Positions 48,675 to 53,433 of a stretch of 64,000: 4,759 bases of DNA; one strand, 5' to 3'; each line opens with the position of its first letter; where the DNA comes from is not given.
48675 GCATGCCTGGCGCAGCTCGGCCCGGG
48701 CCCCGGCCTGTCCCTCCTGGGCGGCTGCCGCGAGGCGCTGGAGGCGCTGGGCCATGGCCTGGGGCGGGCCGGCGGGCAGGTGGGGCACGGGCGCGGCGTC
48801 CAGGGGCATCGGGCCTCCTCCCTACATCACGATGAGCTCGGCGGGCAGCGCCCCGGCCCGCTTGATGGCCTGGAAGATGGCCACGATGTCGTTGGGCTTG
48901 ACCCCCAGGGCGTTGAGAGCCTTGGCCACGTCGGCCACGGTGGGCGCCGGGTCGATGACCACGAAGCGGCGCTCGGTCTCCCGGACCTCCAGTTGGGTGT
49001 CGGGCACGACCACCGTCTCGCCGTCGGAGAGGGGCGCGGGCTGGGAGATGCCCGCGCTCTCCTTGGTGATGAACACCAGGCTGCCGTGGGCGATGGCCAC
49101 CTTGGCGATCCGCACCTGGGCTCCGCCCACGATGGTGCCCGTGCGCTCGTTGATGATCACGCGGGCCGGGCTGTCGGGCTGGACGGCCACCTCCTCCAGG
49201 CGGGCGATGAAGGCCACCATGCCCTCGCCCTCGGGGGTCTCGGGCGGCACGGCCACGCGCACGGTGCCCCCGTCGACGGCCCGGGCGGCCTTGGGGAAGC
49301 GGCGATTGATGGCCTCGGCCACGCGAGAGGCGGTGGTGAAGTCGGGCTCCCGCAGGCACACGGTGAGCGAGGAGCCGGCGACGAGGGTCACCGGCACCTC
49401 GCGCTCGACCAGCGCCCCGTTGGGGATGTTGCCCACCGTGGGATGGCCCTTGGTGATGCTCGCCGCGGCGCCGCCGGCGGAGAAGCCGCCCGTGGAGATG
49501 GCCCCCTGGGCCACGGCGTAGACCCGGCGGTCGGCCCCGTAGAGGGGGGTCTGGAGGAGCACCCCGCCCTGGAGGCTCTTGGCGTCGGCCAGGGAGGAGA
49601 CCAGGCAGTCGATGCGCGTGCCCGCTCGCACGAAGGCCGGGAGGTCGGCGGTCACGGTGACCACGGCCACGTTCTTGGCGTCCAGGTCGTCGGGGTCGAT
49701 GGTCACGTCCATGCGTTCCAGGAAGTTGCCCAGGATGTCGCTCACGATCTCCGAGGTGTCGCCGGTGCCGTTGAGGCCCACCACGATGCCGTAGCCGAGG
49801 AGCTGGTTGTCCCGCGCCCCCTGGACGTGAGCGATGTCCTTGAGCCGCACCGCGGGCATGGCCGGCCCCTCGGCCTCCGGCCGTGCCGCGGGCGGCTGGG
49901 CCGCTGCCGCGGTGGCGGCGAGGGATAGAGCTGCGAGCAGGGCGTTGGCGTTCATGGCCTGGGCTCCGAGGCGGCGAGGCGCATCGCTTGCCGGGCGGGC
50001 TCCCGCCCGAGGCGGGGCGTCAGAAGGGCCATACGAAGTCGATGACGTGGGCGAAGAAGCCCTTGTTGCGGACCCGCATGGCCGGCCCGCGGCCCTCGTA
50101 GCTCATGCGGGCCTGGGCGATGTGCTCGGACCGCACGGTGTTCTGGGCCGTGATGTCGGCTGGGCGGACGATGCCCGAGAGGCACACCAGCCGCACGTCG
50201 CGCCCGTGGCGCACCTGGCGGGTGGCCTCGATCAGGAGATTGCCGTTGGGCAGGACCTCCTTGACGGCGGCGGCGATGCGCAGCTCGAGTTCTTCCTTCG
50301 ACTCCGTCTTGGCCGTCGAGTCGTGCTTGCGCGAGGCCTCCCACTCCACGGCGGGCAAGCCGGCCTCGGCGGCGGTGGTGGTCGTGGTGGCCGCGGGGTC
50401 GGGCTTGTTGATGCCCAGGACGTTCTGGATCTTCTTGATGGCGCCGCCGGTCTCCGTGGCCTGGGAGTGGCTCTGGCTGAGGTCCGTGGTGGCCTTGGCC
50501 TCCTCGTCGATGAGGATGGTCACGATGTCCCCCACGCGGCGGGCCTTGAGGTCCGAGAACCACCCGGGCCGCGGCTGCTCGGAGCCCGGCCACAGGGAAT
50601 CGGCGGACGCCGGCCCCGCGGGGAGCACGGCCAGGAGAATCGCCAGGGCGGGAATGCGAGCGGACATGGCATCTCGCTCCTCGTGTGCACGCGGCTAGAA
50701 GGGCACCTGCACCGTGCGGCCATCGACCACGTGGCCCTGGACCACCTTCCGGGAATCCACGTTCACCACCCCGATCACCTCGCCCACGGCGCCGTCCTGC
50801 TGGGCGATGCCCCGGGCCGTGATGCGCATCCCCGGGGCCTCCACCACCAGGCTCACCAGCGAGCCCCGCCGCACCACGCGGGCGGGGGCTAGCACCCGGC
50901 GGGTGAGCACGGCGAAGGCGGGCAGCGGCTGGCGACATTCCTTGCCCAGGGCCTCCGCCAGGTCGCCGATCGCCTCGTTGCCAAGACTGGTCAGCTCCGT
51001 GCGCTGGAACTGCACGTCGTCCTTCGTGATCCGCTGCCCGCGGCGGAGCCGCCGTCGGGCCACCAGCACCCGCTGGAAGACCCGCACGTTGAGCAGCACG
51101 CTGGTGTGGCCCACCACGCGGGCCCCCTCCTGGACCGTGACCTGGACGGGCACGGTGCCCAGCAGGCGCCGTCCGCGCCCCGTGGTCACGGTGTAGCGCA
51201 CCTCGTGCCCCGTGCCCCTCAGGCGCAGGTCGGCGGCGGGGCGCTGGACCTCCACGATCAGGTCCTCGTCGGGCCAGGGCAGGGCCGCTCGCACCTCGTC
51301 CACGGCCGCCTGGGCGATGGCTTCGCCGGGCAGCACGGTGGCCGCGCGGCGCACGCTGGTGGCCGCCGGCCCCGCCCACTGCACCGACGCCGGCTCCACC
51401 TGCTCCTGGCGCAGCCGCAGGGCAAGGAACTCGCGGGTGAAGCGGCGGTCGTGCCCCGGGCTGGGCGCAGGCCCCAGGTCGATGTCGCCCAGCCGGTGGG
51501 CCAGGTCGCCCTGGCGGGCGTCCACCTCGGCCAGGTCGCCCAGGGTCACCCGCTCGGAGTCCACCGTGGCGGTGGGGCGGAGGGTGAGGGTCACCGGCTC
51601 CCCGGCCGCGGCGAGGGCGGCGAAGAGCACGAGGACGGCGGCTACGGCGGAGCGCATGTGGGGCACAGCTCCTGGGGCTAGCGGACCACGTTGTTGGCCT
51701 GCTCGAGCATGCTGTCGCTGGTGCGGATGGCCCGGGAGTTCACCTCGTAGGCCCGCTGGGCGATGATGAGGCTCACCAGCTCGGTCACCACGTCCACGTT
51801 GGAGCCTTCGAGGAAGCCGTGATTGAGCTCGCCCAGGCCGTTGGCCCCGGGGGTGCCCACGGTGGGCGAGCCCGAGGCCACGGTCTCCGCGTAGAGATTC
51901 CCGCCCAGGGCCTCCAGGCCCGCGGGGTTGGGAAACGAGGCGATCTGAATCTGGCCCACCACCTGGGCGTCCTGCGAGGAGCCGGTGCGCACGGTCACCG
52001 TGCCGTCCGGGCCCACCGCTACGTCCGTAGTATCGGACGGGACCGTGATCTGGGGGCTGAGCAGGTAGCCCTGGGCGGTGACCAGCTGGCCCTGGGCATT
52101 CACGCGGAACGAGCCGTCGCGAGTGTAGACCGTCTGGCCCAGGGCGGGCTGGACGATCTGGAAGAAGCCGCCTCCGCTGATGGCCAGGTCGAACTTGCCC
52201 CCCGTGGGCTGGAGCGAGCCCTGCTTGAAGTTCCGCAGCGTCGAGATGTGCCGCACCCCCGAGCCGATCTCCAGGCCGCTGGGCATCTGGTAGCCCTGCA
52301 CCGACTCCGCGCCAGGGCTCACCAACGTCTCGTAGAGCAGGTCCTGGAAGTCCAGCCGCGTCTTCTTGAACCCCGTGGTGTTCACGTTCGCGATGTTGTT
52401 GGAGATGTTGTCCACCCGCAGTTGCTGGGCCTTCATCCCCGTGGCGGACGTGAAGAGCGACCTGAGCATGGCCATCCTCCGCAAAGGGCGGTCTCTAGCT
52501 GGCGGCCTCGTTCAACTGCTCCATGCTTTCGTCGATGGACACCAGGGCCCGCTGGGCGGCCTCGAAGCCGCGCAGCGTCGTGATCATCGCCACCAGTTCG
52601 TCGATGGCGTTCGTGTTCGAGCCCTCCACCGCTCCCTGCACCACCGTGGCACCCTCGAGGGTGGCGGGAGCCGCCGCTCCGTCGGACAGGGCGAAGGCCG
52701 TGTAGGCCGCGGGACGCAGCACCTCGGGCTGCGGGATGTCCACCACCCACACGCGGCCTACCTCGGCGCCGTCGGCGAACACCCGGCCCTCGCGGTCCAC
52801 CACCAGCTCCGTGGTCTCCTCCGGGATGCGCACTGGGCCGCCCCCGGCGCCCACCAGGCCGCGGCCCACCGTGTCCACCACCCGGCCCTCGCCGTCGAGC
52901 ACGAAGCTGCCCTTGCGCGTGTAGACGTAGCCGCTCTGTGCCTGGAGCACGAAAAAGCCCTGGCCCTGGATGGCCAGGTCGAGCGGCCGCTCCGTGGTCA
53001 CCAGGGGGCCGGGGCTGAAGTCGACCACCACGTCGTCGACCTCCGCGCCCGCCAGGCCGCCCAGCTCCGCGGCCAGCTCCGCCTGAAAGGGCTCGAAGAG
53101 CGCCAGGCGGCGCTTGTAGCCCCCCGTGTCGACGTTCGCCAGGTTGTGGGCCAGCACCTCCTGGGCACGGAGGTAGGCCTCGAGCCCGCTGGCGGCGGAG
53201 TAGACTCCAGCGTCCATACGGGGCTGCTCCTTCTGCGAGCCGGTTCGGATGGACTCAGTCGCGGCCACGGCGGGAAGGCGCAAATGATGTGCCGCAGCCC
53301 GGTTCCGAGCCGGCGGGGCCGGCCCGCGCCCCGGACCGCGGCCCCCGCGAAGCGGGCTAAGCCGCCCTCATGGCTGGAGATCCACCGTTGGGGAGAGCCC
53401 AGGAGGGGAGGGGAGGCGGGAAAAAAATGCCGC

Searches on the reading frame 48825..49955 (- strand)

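Call 9: search_protein_families(library=pfam, proteins=[window:48825-49955:-], max_evalue=0.001)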
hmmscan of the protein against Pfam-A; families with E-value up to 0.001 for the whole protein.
window:48825-49955:- (377 aa): 1 family
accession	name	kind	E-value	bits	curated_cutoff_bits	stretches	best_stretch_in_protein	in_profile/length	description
PF02119.21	FlgI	-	4.5e-129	430.7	25.3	1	37-376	1-343/343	Flagellar P-ring protein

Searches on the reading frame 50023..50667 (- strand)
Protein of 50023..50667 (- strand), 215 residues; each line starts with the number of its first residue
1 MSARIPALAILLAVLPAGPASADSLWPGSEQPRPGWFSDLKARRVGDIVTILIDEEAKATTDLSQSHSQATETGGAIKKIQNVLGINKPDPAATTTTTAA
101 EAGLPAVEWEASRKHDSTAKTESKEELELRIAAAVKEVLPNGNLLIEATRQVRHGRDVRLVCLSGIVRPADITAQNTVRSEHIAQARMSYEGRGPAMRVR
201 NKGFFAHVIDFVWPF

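Call 9: search_protein_families(library=pfam, proteins=[window:50023-50667:-], max_evalue=0.001)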
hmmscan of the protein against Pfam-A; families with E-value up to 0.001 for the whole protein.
window:50023-50667:- (215 aa): 1 family
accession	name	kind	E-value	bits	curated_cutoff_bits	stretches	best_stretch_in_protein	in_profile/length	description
PF02107.21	FlgH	-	8.9e-44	149.6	27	1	21-214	3-172/172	Flagellar L-ring protein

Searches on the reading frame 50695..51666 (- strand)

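Call 39: search_protein_families(library=pfam, proteins=[window:50695-51666:-], max_evalue=0.01)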
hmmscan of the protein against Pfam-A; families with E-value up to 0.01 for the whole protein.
window:50695-51666:- (323 aa): 2 families
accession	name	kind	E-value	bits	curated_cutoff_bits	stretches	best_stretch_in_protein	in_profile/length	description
PF13144.11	ChapFlgA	-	9.6e-29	100.4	23.8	1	199-321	2-122/122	Chaperone for flagella basal body P-ring formation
PF08666.17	SAF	-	7.1e-09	36.5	21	1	199-250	2-53/63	SAF domain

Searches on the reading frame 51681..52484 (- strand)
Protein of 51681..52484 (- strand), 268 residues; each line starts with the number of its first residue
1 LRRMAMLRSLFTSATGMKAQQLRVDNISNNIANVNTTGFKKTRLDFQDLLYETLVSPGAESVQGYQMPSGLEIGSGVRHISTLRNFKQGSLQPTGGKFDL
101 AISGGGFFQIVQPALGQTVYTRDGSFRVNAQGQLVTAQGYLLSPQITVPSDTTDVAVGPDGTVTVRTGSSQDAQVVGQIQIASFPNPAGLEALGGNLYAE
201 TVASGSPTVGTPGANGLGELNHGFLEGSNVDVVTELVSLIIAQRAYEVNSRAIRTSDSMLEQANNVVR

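Call 39: search_protein_families(library=pfam, proteins=[window:51681-52484:-], max_evalue=0.01)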
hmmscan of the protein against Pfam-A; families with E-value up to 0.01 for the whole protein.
window:51681-52484:- (268 aa): 3 families
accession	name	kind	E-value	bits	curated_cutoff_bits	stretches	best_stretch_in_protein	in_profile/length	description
PF22692.1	LlgE_F_G_D1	-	1.4e-24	86.4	27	1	101-165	1-64/64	Flagellar hook protein FlgE/F/G D1 domain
PF06429.18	Flg_bbr_C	-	2.6e-19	68.9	23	1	223-265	3-45/46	Flagellar basal body rod FlgEFG protein C-terminal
PF00460.25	Flg_bb_rod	-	9.9e-11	41.8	20.7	1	12-40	3-31/31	Flagella basal body rod protein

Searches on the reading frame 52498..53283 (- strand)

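Call 39: search_protein_families(library=pfam, proteins=[window:52498-53283:-], max_evalue=0.01)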
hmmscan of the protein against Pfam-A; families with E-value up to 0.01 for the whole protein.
window:52498-53283:- (262 aa): 3 families
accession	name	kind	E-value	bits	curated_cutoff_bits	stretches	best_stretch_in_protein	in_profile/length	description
PF22692.1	LlgE_F_G_D1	-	5.4e-14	52.5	27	1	104-170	1-64/64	Flagellar hook protein FlgE/F/G D1 domain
PF06429.18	Flg_bbr_C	-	1.2e-11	44.4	23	1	216-259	2-45/46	Flagellar basal body rod FlgEFG protein C-terminal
PF00460.25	Flg_bb_rod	-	1.3e-07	31.8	20.7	1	28-57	2-31/31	Flagella basal body rod protein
